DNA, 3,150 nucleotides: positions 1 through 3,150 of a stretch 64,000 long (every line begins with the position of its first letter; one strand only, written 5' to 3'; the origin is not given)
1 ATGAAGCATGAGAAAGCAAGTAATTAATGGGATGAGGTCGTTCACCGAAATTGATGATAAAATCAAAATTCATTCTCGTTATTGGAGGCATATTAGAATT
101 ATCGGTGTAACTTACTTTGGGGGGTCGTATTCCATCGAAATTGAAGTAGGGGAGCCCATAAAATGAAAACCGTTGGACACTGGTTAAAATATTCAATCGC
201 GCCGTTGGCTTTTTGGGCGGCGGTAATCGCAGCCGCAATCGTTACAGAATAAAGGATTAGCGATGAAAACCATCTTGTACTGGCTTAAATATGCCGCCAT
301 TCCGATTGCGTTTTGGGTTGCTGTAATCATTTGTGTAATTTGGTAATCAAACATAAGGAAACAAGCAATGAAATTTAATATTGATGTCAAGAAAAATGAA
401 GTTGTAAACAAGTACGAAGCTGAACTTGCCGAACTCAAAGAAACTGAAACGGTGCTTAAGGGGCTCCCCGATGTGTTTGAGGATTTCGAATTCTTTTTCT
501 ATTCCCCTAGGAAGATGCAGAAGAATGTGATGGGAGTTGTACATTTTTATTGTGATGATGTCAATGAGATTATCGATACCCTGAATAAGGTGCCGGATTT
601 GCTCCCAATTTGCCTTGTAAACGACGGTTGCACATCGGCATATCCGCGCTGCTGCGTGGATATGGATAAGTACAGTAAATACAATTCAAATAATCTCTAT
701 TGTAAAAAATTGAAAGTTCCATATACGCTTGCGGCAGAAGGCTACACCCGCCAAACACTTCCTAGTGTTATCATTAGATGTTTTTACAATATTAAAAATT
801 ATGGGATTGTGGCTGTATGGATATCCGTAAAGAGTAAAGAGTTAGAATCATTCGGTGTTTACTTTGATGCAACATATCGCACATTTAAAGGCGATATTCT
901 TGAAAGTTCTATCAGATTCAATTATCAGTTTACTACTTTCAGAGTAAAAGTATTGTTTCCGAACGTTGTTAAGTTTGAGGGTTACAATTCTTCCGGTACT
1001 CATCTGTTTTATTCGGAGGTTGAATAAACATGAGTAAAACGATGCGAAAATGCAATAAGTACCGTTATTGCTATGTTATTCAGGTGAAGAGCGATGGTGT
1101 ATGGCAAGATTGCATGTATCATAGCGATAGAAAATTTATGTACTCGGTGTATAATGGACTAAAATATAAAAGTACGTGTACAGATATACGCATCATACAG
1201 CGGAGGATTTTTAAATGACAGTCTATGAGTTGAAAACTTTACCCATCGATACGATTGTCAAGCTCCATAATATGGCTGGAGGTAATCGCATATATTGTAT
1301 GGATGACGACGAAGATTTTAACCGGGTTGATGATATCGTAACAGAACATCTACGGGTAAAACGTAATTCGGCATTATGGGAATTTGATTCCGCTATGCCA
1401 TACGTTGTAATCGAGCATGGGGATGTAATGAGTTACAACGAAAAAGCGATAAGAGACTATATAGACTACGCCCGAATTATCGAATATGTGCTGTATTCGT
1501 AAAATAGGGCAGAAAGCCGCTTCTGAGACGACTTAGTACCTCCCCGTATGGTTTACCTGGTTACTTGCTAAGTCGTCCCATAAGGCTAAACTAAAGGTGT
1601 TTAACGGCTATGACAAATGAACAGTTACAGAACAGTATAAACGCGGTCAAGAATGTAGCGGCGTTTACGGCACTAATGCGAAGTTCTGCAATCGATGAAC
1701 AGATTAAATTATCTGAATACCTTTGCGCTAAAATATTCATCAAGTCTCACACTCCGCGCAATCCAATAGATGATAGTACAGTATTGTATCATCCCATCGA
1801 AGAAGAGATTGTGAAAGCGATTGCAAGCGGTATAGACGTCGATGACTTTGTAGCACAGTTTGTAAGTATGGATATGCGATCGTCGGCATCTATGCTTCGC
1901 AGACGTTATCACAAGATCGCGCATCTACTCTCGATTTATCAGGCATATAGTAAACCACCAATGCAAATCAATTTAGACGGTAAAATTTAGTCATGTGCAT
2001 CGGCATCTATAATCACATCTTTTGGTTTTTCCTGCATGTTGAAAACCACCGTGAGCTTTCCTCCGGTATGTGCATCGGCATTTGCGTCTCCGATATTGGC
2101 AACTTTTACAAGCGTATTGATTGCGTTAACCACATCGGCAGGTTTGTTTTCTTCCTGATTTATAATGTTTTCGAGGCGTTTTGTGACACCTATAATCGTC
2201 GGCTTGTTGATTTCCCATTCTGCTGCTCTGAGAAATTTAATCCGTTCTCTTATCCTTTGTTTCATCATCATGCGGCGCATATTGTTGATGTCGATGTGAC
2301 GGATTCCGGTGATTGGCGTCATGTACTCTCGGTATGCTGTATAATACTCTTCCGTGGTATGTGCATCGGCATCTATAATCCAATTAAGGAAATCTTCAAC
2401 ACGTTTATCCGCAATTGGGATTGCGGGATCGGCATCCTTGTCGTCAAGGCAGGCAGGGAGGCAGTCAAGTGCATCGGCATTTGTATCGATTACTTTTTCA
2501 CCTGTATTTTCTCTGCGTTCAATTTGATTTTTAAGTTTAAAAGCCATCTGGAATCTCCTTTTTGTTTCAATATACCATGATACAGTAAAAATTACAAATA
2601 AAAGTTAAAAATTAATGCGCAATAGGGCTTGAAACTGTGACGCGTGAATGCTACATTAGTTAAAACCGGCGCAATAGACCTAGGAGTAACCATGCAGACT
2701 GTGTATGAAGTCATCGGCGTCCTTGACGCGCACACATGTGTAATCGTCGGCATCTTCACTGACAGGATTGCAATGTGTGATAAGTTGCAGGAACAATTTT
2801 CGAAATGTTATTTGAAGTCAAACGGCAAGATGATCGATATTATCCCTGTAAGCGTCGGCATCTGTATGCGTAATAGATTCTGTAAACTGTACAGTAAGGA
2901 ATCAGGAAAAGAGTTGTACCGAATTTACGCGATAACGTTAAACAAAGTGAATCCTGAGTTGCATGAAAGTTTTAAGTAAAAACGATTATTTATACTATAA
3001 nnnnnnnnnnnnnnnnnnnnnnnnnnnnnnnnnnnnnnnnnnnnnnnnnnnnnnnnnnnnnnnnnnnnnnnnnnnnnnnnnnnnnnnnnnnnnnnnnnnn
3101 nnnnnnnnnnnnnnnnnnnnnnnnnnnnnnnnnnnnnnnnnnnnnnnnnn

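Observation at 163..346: Tandem pairs of tiny single-TM peptide genes at several loci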

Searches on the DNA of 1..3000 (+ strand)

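Call 4: search_dna_similar(query=window:1-3000:+, collection=phages, mode=near)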
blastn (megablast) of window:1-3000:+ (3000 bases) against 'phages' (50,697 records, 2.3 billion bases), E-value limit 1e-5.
No match.

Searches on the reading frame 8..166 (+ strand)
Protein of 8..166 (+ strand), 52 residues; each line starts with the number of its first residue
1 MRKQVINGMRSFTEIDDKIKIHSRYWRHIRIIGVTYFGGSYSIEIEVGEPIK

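Call 6: search_protein_families(library=phrogs, proteins=[window:8-166:+], max_evalue=1)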
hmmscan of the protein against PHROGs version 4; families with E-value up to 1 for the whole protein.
window:8-166:+ (52 aa): 1 family
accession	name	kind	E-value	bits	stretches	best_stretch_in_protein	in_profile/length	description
phrog_19257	-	unknown function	0.3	12.4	1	22-44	25-47/86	-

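Call 56: search_protein_families(library=pfam, proteins=[window:8-166:+], max_evalue=10)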
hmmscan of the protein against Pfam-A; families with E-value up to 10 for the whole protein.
window:8-166:+ (52 aa): 0 families

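Call 78: search_protein_families(library=padloc, proteins=[window:8-166:+], max_evalue=1)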
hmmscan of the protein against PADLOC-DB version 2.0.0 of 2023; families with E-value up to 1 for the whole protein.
window:8-166:+ (52 aa): 0 families

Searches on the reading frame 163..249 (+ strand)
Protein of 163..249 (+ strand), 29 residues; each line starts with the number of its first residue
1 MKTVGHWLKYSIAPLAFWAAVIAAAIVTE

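Call 6: search_protein_families(library=phrogs, proteins=[window:163-249:+], max_evalue=1)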
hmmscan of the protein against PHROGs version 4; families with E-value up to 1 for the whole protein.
seq(29 aa): 0 families

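Call 55: search_protein_families(library=ncbifam, proteins=[window:163-249:+], max_evalue=10)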
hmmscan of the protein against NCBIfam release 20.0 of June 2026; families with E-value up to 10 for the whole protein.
seq(29 aa): 0 families

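Call 56: search_protein_families(library=pfam, proteins=[window:163-249:+], max_evalue=10)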
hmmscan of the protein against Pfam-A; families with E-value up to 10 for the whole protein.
seq(29 aa): 0 families

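Call 78: search_protein_families(library=padloc, proteins=[window:163-249:+], max_evalue=1)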
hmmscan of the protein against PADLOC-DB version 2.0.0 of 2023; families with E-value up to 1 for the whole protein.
seq(29 aa): 0 families

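Call 94: search_solved_structures(query=window:163-249:+, max_evalue=10)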
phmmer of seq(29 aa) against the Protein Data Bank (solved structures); distinct sequences matched with E-value up to 10: 0.

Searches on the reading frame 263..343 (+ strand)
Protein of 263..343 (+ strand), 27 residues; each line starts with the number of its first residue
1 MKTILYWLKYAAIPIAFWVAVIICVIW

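Call 6: search_protein_families(library=phrogs, proteins=[window:263-343:+], max_evalue=1)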
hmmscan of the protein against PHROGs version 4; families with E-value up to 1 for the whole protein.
seq(27 aa): 0 families

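Call 55: search_protein_families(library=ncbifam, proteins=[window:263-343:+], max_evalue=10)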
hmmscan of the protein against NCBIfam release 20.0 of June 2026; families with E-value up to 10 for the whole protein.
seq(27 aa): 0 families

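Call 56: search_protein_families(library=pfam, proteins=[window:263-343:+], max_evalue=10)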
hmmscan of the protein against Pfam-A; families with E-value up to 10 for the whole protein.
seq(27 aa): 0 families

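Call 62: search_dna_similar(query=window:263-343:+, collection=phages, mode=protein, max_evalue=10, max_rows=10)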
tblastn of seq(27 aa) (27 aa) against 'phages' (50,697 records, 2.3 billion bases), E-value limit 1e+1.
No match.

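Call 78: search_protein_families(library=padloc, proteins=[window:263-343:+], max_evalue=1)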
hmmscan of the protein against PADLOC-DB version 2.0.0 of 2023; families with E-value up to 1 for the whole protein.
seq(27 aa): 0 families

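Call 93: search_solved_structures(query=window:263-343:+, max_evalue=10)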
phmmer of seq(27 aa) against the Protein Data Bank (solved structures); distinct sequences matched with E-value up to 10: 0.
